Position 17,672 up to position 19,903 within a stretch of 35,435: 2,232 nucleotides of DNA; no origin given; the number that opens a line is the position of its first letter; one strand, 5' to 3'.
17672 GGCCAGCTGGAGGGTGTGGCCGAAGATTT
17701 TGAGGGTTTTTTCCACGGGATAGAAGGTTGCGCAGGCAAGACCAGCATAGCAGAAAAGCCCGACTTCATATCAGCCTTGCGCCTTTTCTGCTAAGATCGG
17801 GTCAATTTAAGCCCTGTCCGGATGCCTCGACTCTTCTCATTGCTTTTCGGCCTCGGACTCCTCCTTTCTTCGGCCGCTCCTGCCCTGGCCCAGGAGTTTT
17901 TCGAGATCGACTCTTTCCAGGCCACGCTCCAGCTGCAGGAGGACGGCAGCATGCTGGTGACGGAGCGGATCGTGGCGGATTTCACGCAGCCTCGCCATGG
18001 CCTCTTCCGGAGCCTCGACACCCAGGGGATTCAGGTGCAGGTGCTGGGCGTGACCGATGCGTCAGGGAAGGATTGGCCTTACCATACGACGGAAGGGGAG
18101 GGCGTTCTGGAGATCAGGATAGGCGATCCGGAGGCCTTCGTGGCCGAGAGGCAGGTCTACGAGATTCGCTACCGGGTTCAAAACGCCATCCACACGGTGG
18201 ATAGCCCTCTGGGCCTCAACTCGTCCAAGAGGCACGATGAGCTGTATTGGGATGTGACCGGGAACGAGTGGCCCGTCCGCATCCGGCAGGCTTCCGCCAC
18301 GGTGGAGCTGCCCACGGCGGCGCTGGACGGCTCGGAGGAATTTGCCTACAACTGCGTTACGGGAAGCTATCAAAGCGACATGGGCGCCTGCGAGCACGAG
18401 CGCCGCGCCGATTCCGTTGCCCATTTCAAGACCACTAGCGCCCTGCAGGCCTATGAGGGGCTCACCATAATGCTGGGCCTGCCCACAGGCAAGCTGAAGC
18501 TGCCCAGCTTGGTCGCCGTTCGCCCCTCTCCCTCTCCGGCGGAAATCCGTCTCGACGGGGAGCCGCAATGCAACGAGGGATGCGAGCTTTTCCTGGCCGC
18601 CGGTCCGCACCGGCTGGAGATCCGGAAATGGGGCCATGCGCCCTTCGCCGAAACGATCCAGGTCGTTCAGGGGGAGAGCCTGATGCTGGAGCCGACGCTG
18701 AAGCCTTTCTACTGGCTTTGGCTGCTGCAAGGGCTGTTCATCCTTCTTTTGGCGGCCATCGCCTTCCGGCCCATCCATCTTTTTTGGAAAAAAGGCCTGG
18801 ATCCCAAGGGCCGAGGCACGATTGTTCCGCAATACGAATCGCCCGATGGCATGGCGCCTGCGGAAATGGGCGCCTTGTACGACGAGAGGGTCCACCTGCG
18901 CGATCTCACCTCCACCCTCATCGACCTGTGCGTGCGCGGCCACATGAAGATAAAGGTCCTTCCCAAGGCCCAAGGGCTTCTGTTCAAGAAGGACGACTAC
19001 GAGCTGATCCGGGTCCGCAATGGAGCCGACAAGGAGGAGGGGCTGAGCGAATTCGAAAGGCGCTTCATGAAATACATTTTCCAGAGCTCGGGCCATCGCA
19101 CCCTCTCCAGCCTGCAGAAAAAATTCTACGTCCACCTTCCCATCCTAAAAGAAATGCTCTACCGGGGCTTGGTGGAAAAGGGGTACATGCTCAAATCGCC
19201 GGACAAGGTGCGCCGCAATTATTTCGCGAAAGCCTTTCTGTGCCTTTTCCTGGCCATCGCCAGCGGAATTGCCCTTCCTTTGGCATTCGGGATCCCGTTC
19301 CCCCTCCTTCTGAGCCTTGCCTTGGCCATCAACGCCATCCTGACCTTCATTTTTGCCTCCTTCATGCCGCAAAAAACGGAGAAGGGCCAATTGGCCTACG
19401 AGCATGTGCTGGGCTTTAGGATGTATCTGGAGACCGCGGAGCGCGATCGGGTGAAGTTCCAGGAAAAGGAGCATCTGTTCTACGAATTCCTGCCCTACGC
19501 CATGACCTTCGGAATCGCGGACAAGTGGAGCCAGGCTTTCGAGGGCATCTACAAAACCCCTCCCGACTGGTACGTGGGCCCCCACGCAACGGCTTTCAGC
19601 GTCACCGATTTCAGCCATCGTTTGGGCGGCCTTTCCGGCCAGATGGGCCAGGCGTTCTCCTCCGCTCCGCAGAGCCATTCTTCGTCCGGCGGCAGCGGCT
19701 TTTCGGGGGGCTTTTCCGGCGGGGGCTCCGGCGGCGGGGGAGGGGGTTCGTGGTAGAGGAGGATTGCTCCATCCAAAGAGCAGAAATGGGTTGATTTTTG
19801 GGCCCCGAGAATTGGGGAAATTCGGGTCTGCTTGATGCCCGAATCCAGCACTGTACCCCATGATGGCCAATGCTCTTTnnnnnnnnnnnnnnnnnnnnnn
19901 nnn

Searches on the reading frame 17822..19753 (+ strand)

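Call 17: search_protein_families(library=pfam, proteins=[window:17822-19753:+], max_evalue=0.001)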
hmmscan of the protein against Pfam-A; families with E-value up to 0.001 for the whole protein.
window:17822-19753:+ (644 aa): 3 families
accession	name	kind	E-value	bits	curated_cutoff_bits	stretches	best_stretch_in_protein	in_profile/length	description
PF20990.2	DUF2207_C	-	5.2e-40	138.1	33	1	336-573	2-247/247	Predicted membrane protein (DUF2207) C-terminal domain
PF09972.14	DUF2207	-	1.6e-24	87.5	24.4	1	28-216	1-168/172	Predicted membrane protein (DUF2207) N-terminal domain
PF08308.17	PEGA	-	4.8e-05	23.6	20.8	1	231-294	4-68/71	PEGA domain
